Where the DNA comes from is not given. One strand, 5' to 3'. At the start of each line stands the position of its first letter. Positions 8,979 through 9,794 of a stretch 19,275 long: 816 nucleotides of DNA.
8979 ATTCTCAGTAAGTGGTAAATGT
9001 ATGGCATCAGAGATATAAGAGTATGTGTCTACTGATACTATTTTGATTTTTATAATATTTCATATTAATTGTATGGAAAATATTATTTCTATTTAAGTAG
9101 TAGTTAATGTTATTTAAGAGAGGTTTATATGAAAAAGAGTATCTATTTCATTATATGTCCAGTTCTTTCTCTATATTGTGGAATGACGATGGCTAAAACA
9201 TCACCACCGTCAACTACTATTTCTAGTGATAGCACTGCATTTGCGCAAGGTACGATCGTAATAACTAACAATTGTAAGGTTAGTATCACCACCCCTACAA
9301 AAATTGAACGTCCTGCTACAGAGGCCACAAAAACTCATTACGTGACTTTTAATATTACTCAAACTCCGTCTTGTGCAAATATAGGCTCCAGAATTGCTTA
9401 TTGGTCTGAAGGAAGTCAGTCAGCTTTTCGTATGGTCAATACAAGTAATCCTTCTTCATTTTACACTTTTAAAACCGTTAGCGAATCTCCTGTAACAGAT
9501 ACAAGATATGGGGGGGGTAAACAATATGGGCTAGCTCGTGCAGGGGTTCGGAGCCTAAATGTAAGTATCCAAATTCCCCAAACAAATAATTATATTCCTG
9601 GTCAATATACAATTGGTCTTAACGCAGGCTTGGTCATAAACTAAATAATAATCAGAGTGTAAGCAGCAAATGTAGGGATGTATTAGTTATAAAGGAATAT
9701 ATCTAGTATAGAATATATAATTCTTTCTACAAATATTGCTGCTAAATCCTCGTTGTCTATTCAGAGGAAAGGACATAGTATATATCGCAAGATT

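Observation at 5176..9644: AAF/Afa-Dr-type chaperone-usher operon with an AfaD/AggB-like subunit and an unassigned pilin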

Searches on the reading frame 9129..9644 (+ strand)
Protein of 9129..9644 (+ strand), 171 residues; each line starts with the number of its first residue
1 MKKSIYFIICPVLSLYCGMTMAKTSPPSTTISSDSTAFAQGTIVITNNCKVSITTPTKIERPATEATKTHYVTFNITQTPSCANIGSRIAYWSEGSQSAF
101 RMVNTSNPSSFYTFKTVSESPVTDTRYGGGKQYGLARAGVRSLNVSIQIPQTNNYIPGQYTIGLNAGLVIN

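Call 6: search_protein_families(proteins=[window:9129-9644:+], library=ncbifam, max_evalue=0.01)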
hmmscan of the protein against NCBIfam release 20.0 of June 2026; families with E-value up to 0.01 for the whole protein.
window:9129-9644:+ (171 aa): 0 families

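Call 8: search_solved_structures(query=window:9129-9644:+, max_evalue=10, show_alignments=3)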
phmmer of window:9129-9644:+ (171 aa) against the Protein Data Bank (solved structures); distinct sequences matched with E-value up to 10: 7.
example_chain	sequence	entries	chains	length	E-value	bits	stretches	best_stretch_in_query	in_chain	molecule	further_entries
4ph8_A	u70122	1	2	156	1.1e-06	31.8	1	45-167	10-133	Aggregative adherence fimbrial subunit AggA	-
5lvy_A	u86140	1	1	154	7.8e-05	25.8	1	47-166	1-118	Adhesin protein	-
2mpv_A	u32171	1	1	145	0.00052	23.1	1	47-171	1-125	Major fimbrial subunit of aggregative adherence fimbria II AafA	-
7kqy_A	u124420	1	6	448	0.047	16.7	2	77-112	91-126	Heavy-Chain only Human Antibodies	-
3uib_A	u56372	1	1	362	0.56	13.2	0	40-83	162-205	mitogen-activated protein kinase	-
3pg1_A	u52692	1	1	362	0.56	13.2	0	40-83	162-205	Mitogen-activated protein kinase, putative (Map kinase-like protein)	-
5hyz_A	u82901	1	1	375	1.6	11.7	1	5-108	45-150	GRAS family transcription factor containing protein, expressed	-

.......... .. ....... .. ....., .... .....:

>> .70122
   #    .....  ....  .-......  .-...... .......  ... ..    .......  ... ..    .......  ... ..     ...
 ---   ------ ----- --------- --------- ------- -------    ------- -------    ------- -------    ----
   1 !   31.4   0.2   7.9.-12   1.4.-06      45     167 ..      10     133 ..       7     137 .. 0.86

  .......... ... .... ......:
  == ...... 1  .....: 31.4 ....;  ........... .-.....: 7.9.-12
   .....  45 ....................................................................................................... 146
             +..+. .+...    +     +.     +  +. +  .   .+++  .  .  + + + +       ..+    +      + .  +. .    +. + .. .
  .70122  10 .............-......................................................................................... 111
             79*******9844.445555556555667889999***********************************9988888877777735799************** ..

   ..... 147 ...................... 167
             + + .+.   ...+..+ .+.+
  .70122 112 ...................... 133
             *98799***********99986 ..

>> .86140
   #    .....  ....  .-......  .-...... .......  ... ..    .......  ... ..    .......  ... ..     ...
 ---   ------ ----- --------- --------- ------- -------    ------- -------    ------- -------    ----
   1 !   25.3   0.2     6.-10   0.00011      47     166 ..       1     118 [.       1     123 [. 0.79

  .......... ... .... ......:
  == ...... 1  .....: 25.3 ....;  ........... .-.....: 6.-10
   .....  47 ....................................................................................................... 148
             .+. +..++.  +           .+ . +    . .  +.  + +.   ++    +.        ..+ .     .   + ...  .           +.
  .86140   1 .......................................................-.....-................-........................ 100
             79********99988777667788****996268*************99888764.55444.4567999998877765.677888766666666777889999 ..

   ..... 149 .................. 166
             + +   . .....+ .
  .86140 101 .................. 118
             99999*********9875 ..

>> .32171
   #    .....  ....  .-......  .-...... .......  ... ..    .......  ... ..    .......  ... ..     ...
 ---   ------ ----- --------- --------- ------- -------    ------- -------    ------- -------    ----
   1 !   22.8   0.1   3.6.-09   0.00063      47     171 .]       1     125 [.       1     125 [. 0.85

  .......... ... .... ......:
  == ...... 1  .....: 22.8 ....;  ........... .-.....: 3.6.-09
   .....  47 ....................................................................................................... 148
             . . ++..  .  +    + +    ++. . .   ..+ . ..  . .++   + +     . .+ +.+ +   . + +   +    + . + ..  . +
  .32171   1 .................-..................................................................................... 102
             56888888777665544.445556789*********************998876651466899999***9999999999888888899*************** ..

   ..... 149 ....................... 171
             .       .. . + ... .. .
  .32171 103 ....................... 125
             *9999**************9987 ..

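Call 13: profile_search(protein=window:9129-9644:+)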
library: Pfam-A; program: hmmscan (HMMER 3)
A. the first sequence (171 residues): domains with independent E <= 10: 0; with E <= 0.001: 0
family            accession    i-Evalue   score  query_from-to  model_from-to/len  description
(no Pfam family matches the first sequence, even at E <= 10)

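Call 16: find_homologous_proteins(query=window:9129-9644:+, max_evalue=0.001)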
Query window:9129-9644:+ (171 aa): 12 proteins with E <= 0.001 among 77 candidates.
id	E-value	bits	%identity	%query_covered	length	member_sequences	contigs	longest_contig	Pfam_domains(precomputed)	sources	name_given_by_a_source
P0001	8.3e-100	349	93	100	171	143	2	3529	-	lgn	-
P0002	4.6e-93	327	88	100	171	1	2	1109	-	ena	-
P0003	5.6e-87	307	84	100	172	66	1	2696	-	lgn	-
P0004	3.0e-86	305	84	100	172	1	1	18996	-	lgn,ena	-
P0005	3.4e-85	302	81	100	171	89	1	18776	-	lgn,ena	-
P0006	5.7e-71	255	81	88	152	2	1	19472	-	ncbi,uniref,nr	ncbi:hypothetical protein [Escherichia coli]|uniref:hypothetical protein n=1 Tax=Escherichia coli Ta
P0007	1.7e-70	254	79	88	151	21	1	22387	-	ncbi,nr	ncbi:TPA: hypothetical protein JV364_004856 [Escherichia coli]|nr:hypothetical protein [Escherichia 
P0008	2.8e-69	250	72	100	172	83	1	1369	-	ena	-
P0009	1.5e-67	244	68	100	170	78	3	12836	-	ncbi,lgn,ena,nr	ncbi:TPA: hypothetical protein R3L33_004726 [Escherichia coli]|nr:hypothetical protein [Escherichia 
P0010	2.4e-67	244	69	100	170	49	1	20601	-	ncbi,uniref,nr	ncbi:hypothetical protein [Escherichia coli]|uniref:hypothetical protein n=1 Tax=Escherichia coli Ta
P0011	3.9e-67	243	69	100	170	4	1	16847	-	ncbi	-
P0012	3.7e-37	146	70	60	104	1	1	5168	-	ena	-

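Call 23: search_dna_similar(query=window:9129-9644:+, collection=plasmids, mode=protein, max_evalue=10, max_rows=30)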
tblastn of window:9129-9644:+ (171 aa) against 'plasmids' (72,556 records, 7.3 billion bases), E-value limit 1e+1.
Records with a match: 41; places in all: 42; records where one place covers at least 80% of the query: 14.
Best place of each record, by identity: <60% 41.
By first word of the organism name: Escherichia 41.
By predicted mobility (MOB-suite, as given by PLSDB): conjugative 24; mobilizable 16; non-mobilizable 1.
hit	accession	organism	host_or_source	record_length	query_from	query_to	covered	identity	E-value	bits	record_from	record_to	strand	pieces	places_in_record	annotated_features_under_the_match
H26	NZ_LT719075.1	Escherichia coli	Homo sapiens,feces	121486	3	171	99%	28.6%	2e-1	39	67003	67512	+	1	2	hypothetical protein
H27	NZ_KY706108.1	Escherichia coli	blood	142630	3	171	99%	26.7%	2e-5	50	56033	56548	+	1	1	agg5A: aggregative adherence fimbria V major subunit Agg5A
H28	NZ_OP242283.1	Escherichia coli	Homo sapiens,stool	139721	3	171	99%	26.7%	3e-5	50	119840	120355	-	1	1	agg5A: aggregative adherence fimbria V major subunit Agg5A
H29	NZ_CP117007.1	Escherichia coli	Homo sapiens,stool sample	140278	3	171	99%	25.9%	2e+0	36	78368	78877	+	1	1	agg5A: aggregative adherence fimbria V major subunit Agg5A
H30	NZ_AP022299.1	Escherichia coli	-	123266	3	170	98%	25.7%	6e-2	40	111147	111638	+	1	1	agg3A: aggregative adherence fimbria 3 major subunit Agg3A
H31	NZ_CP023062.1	Escherichia coli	Homo sapiens,human stool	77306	3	170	98%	25.7%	6e-2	40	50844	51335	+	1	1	agg3A: aggregative adherence fimbria 3 major subunit Agg3A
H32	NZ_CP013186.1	Escherichia coli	stool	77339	3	170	98%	25.7%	6e-2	40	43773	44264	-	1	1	agg3A: aggregative adherence fimbria 3 major subunit Agg3A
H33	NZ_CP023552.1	Escherichia coli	Homo sapiens,Human Stool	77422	3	170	98%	25.7%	6e-2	40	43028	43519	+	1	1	agg3A: aggregative adherence fimbria 3 major subunit Agg3A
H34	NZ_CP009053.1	Escherichia coli NCCP15648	stool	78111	3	170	98%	25.7%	6e-2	40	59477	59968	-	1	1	agg3A: aggregative adherence fimbria 3 major subunit Agg3A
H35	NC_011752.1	Escherichia coli 55989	-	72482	3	170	98%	25.7%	9e-2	40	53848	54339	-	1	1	agg3A: aggregative adherence fimbria 3 major subunit Agg3A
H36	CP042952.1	Escherichia coli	-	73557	3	170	98%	25.7%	9e-2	40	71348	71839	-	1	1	agg3A: aggregative adherence fimbria 3 major subunit Agg3A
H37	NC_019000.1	Escherichia coli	-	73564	3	170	98%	25.7%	9e-2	40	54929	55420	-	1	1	agg3A: aggregative adherence fimbria 3 major subunit Agg3A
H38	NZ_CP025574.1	Escherichia coli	Homo sapiens,Bacterial isolate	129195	3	171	99%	24.9%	7e+0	34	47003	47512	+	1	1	agg5A: aggregative adherence fimbria V major subunit Agg5A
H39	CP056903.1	Escherichia coli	culture,Wastewater influent sample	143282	39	169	77%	31.8%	3e-4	47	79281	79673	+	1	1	aafA: aggregative adherence fimbria II major subunit AafA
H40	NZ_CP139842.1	Escherichia coli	Homo sapiens,cell culture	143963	3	160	92%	26.2%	2e-3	45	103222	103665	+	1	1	adhesin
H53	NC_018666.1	Escherichia coli O104:H4 str. 2011C-3493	-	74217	43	168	74%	25.0%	5e-2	41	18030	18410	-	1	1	aggA: aggregative adherence fimbria I major subunit AggA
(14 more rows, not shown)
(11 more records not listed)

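Call 27: get_annotated_region(hit=H27, flank=7000)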
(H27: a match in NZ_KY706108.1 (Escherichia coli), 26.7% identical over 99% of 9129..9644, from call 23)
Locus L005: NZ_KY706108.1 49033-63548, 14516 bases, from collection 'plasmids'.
description: Escherichia coli strain pAA-ST131 plasmid ESBL20150001, complete sequence
organism: Escherichia coli (NCBI taxid 562)
taxonomy: Bacteria; Pseudomonadota; Gammaproteobacteria; Enterobacterales; Enterobacteriaceae; Escherichia; Escherichia coli
host: -; source: blood; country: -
typing (MOB-suite, as given by PLSDB): conjugative; replicon IncFIB,IncFII,rep_cluster_2232; relaxase MOBF; mating-pair formation MPF_F
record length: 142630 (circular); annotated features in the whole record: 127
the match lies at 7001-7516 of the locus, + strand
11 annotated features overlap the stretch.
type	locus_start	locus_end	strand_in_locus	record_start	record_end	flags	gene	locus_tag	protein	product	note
CDS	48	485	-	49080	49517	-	umuD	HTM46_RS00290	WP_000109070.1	translesion error-prone DNA polymerase V autoproteolytic subunit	-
CDS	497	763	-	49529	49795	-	-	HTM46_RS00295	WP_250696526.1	DinI-like family protein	-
CDS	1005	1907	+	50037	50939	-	-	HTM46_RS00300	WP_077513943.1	DUF1281 domain-containing protein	-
predicted_resistance_gene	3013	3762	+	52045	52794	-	agg3D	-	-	aggregative adherence fimbria 3 chaperone Agg3D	predicted by amrfinderplus; class ; identity 99.2%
predicted_resistance_gene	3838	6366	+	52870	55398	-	agg3C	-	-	aggregative adherence fimbria 3 usher protein Agg3C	predicted by amrfinderplus; class ; identity 99.53%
predicted_resistance_gene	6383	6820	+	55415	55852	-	agg3B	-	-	aggregative adherence fimbria 3 minor subunit Agg3B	predicted by amrfinderplus; class ; identity 100.0%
predicted_resistance_gene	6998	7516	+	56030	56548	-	agg5A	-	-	aggregative adherence fimbria V major subunit Agg5A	predicted by amrfinderplus; class ; identity 99.42%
CDS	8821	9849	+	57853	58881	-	-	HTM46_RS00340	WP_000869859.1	class 1 isoprenoid biosynthesis enzyme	GO:0008299 - isoprenoid biosynthetic process [Evidence IEA]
CDS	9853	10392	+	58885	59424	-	idi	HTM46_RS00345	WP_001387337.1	isopentenyl-diphosphate Delta-isomerase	GO:0008299 - isoprenoid biosynthetic process [Evidence IEA]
CDS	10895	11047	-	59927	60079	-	-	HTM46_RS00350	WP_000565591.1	hypothetical protein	-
CDS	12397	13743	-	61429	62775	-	insG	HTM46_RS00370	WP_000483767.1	IS4-like element IS4 family transposase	GO:0006313 - DNA transposition [Evidence IEA]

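Call 28: get_annotated_region(hit=H35, flank=7000)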
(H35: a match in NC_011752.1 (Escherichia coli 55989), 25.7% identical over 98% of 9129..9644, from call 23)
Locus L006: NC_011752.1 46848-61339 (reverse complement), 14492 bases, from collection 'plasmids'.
description: Escherichia coli 55989 plasmid 55989p, complete sequence
organism: Escherichia coli 55989 (NCBI taxid 585055)
taxonomy: Bacteria; Pseudomonadota; Gammaproteobacteria; Enterobacterales; Enterobacteriaceae; Escherichia; Escherichia coli; Escherichia coli 55989
host: -; source: -; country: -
typing (MOB-suite, as given by PLSDB): conjugative; replicon IncFIB,IncFII,IncI-gamma/K1; relaxase MOBP; mating-pair formation MPF_F
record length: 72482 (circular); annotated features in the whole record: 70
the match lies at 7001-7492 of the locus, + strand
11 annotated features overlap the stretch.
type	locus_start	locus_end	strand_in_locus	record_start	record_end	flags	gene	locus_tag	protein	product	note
CDS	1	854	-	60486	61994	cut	ltrA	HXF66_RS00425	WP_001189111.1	group II intron reverse transcriptase/maturase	GO:0000373 - Group II intron splicing [Evidence IEA]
predicted_resistance_gene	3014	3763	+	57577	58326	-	agg3D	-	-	aggregative adherence fimbria 3 chaperone Agg3D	predicted by amrfinderplus; class ; identity 100.0%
predicted_resistance_gene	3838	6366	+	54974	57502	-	agg3C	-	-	aggregative adherence fimbria 3 usher protein Agg3C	predicted by amrfinderplus; class ; identity 100.0%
predicted_resistance_gene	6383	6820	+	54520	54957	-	agg3B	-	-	aggregative adherence fimbria 3 minor subunit Agg3B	predicted by amrfinderplus; class ; identity 100.0%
predicted_resistance_gene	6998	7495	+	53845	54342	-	agg3A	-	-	aggregative adherence fimbria 3 major subunit Agg3A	predicted by amrfinderplus; class ; identity 100.0%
CDS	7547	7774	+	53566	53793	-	-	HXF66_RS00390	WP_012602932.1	hypothetical protein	-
predicted_resistance_gene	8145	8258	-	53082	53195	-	astA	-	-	heat-stable enterotoxin EAST1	predicted by amrfinderplus; class ; identity 100.0%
CDS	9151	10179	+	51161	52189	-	-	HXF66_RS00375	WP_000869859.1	class 1 isoprenoid biosynthesis enzyme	GO:0008299 - isoprenoid biosynthetic process [Evidence IEA]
CDS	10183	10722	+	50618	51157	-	idi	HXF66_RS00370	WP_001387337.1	isopentenyl-diphosphate Delta-isomerase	GO:0008299 - isoprenoid biosynthetic process [Evidence IEA]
CDS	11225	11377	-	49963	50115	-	-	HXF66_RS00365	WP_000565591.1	hypothetical protein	-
predicted_resistance_gene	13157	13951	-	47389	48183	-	aggR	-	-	aggregative adherence transcriptional regulator AggR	predicted by amrfinderplus; class ; identity 100.0%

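Call 29: get_annotated_region(hit=H53, flank=7000)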
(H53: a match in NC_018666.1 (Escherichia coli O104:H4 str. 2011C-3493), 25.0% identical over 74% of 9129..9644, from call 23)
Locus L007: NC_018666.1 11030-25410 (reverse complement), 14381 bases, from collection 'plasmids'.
description: Escherichia coli O104:H4 str. 2011C-3493 plasmid pAA-EA11, complete sequence
organism: Escherichia coli O104:H4 str. 2011C-3493 (NCBI taxid 1133852)
taxonomy: Bacteria; Pseudomonadota; Gammaproteobacteria; Enterobacterales; Enterobacteriaceae; Escherichia; Escherichia coli; Escherichia coli O104:H4 str. 2011C-3493
host: -; source: -; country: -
typing (MOB-suite, as given by PLSDB): mobilizable; replicon IncFIB,IncFII,rep_cluster_2232; relaxase MOBF,MOBP
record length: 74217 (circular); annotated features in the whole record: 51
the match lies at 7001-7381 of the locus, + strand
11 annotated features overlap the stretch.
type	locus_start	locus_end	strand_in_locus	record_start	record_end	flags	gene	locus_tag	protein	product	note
CDS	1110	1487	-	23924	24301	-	umuD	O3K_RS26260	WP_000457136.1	translesion error-prone DNA polymerase V autoproteolytic subunit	-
CDS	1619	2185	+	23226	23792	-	-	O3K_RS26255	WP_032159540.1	recombinase family protein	GO:0006310 - DNA recombination [Evidence IEA]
predicted_resistance_gene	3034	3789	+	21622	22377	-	aggD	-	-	aggregative adherence fimbria I chaperone AggD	predicted by amrfinderplus; class ; identity 99.21%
predicted_resistance_gene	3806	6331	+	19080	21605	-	aggC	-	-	aggregative adherence fimbria I usher protein AggC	predicted by amrfinderplus; class ; identity 99.64%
predicted_resistance_gene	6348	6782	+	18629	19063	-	aggB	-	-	aggregative adherence fimbria I minor subunit AggB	predicted by amrfinderplus; class ; identity 100.0%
predicted_resistance_gene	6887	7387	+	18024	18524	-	aggA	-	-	aggregative adherence fimbria I major subunit AggA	predicted by amrfinderplus; class ; identity 100.0%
CDS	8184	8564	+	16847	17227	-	-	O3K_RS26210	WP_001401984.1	transposase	GO:0006313 - DNA transposition [Evidence IEA]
CDS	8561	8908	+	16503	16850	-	tnpB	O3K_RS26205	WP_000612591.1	IS66 family insertion sequence element accessory protein TnpB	-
CDS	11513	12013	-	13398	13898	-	-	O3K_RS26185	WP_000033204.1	helix-turn-helix domain-containing protein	-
CDS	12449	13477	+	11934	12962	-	-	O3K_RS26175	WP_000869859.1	class 1 isoprenoid biosynthesis enzyme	GO:0008299 - isoprenoid biosynthetic process [Evidence IEA]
CDS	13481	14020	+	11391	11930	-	idi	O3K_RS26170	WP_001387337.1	isopentenyl-diphosphate Delta-isomerase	GO:0008299 - isoprenoid biosynthetic process [Evidence IEA]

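Call 30: get_annotated_region(hit=H40, flank=7000)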
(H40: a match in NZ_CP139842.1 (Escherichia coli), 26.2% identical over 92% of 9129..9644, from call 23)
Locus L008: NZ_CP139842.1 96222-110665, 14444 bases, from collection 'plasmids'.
description: Escherichia coli strain Nord58 plasmid pNORD58_1, complete sequence
organism: Escherichia coli (NCBI taxid 562)
taxonomy: Bacteria; Pseudomonadota; Gammaproteobacteria; Enterobacterales; Enterobacteriaceae; Escherichia; Escherichia coli
host: -; source: Homo sapiens,cell culture; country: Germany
typing (MOB-suite, as given by PLSDB): conjugative; replicon IncFIA,IncFIB; relaxase MOBF,MOBF,MOBP; mating-pair formation MPF_F
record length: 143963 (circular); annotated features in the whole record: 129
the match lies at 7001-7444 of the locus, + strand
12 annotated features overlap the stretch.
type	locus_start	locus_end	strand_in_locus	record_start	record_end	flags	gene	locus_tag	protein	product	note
CDS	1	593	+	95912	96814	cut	-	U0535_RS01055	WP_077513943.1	DUF1281 domain-containing protein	-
CDS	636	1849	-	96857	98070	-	-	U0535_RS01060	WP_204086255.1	IS3 family transposase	-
predicted_resistance_gene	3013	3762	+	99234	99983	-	agg3D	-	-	aggregative adherence fimbria 3 chaperone Agg3D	predicted by amrfinderplus; class ; identity 99.2%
predicted_resistance_gene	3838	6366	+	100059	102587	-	agg3C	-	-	aggregative adherence fimbria 3 usher protein Agg3C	predicted by amrfinderplus; class ; identity 99.88%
predicted_resistance_gene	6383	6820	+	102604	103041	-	agg3B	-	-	aggregative adherence fimbria 3 minor subunit Agg3B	predicted by amrfinderplus; class ; identity 100.0%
CDS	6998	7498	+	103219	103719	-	-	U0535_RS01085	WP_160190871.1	adhesin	-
CDS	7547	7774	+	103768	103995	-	-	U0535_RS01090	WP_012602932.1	hypothetical protein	-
CDS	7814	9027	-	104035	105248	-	-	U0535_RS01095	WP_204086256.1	IS3 family transposase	-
CDS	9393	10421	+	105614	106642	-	-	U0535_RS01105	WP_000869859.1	class 1 isoprenoid biosynthesis enzyme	GO:0008299 - isoprenoid biosynthetic process [Evidence IEA]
CDS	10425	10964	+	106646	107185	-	idi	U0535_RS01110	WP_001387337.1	isopentenyl-diphosphate Delta-isomerase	GO:0008299 - isoprenoid biosynthetic process [Evidence IEA]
CDS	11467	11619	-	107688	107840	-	-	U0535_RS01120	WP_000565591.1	hypothetical protein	-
predicted_resistance_gene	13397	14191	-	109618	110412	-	aggR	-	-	aggregative adherence transcriptional regulator AggR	predicted by amrfinderplus; class ; identity 100.0%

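Call 31: get_annotated_region(hit=H26, flank=7000)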
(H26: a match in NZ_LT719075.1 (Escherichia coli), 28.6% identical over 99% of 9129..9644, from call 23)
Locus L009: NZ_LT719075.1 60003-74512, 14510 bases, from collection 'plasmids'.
description: Escherichia coli isolate C700-09 plasmid pAA, complete sequence
organism: Escherichia coli (NCBI taxid 562)
taxonomy: Bacteria; Pseudomonadota; Gammaproteobacteria; Enterobacterales; Enterobacteriaceae; Escherichia; Escherichia coli
host: -; source: Homo sapiens,feces; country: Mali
typing (MOB-suite, as given by PLSDB): mobilizable; replicon IncFIA,rep_cluster_2131; relaxase MOBP
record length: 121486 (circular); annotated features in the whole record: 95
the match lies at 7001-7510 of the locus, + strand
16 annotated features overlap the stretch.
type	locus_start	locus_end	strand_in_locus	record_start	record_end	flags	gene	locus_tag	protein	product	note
CDS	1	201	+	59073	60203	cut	aatP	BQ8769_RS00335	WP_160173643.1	dispersin export ABC transporter permease subunit AatP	-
predicted_resistance_gene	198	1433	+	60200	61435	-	aatA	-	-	dispersin export ABC transporter outer membrane protein AatA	predicted by amrfinderplus; class ; identity 98.54%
CDS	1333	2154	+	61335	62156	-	aatB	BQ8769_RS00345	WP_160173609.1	dispersin export-associated protein AatB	-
CDS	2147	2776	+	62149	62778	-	aatC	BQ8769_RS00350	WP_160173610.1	dispersin export ABC transporter ATP-binding protein AatC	-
CDS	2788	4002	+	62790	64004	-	aatD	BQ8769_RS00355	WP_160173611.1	dispersin export-associated protein AatD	-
CDS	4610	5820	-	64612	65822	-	-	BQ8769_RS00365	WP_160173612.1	IS3-like element ISEc31 family transposase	GO:0006313 - DNA transposition [Evidence IEA]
CDS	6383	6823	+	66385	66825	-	agg3B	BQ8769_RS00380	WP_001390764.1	aggregative adherence fimbria 3 minor subunit Agg3B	-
predicted_resistance_gene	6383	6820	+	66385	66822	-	agg3B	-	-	aggregative adherence fimbria 3 minor subunit Agg3B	predicted by amrfinderplus; class ; identity 100.0%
CDS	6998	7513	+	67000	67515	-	-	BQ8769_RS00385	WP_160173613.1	hypothetical protein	-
CDS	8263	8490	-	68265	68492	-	-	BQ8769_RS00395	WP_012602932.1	hypothetical protein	-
CDS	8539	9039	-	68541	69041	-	-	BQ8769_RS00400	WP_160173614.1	adhesin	-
predicted_resistance_gene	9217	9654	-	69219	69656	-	agg3B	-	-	aggregative adherence fimbria 3 minor subunit Agg3B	predicted by amrfinderplus; class ; identity 100.0%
predicted_resistance_gene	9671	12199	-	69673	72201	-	agg3C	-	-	aggregative adherence fimbria 3 usher protein Agg3C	predicted by amrfinderplus; class ; identity 98.7%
predicted_resistance_gene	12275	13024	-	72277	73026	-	agg3D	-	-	aggregative adherence fimbria 3 chaperone Agg3D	predicted by amrfinderplus; class ; identity 98.4%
CDS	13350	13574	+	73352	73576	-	-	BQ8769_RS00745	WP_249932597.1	transposase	-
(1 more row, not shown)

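Call 70: predict_structure(alignment_id=A1)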
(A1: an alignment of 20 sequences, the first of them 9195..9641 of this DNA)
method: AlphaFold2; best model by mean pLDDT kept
length: 149 residues; sequences in the alignment: 20
mean_pLDDT: 86.8   pTM: 0.76
mean pLDDT of the five models: 86.8, 84.4, 80.9, 77.8, 62.5
residues with pLDDT >= 90: 70; 70-90: 67; 50-70: 12; < 50: 0
segments of 3 or more residues with pLDDT < 50: none
pLDDT, mean of each block of 10 residues (from residue 1): 82 86 86 84 77 94 93 78 91 90 85 94 89 85 89
secondary structure, 60 per line:
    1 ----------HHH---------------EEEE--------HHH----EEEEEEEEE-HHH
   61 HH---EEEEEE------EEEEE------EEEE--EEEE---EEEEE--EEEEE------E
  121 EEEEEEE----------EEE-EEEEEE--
elements in order: E29-32 E48-56 H58-62 E66-71 E78-82 E89-92 E95-98 E102-106 E109-113 E120-127 E138-140 E142-147
